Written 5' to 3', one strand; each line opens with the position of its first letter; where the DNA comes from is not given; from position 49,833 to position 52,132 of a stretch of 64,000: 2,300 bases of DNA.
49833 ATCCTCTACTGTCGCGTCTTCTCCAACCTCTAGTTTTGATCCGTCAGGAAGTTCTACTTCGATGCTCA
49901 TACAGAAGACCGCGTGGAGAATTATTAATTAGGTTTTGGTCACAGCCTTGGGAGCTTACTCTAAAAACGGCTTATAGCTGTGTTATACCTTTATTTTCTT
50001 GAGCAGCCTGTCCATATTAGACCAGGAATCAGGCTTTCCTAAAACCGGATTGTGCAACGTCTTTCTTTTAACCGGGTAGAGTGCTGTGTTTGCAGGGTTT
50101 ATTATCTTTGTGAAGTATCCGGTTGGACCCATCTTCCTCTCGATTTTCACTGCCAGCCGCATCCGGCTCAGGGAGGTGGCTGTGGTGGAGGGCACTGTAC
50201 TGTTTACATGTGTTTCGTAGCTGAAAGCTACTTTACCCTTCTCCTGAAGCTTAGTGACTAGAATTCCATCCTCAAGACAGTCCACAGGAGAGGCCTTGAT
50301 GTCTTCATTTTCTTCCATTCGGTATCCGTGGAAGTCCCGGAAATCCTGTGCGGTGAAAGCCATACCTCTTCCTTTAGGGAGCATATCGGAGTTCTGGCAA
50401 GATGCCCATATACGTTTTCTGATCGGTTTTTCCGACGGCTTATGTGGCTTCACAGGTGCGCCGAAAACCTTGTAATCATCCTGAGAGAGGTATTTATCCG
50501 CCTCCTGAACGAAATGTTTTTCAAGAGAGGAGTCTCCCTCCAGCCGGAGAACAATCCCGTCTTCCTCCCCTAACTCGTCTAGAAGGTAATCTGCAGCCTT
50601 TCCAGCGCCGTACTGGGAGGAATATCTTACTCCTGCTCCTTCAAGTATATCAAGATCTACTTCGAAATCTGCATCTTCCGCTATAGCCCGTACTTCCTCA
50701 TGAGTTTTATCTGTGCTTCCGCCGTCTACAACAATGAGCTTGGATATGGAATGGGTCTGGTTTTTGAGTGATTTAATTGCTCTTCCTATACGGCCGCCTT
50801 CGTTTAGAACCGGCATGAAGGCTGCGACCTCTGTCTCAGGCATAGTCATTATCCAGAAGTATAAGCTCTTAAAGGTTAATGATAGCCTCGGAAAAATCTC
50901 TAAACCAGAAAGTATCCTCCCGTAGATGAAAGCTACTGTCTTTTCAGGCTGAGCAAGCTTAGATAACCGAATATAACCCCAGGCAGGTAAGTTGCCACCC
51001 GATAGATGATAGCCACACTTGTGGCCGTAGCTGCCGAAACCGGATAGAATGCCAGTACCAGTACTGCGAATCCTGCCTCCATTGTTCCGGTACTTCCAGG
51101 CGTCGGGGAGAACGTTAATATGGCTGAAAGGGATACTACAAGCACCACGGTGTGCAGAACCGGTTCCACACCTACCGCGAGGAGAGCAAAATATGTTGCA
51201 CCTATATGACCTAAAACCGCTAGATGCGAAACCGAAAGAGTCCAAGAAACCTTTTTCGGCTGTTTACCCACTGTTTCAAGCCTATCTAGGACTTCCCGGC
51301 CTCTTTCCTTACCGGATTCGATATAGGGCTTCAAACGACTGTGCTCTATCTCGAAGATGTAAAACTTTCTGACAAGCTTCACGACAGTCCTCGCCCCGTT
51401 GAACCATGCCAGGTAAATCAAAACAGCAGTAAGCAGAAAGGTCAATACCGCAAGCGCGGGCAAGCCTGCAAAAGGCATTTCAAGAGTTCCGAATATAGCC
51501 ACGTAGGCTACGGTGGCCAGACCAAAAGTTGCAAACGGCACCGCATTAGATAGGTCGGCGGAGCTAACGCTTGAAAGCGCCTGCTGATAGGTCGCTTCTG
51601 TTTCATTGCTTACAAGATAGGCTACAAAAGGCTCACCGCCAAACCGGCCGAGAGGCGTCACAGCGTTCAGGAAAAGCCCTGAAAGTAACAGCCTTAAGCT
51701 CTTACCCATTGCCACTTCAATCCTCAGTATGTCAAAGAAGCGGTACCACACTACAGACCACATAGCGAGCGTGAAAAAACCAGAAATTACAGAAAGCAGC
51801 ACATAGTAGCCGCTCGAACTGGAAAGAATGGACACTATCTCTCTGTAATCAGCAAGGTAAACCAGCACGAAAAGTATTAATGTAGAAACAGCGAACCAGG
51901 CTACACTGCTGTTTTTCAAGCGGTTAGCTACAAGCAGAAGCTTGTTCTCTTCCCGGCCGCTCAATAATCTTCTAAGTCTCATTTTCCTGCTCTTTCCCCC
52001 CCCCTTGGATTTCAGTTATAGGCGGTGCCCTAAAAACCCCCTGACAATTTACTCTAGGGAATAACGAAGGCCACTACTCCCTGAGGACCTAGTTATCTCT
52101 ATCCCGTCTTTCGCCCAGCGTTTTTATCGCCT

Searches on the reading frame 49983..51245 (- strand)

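Call 131: search_protein_families(library=pfam, proteins=[window:49983-51245:-], max_evalue=0.0001)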
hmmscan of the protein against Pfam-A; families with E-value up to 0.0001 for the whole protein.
window:49983-51245:- (420 aa): 1 family
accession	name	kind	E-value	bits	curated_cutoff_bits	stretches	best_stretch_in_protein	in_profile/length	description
PF00535.33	Glycos_transf_2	-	8.3e-12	45.8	23.3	1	143-285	3-132/168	Glycosyl transferase family 2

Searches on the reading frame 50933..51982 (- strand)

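Call 131: search_protein_families(library=pfam, proteins=[window:50933-51982:-], max_evalue=0.0001)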
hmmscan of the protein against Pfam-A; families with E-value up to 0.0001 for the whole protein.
window:50933-51982:- (349 aa): 1 family
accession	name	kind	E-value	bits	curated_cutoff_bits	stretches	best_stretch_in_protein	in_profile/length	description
PF03706.18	LPG_synthase_TM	-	9.2e-36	124.3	33.4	1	30-339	5-302/302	Lysylphosphatidylglycerol synthase TM region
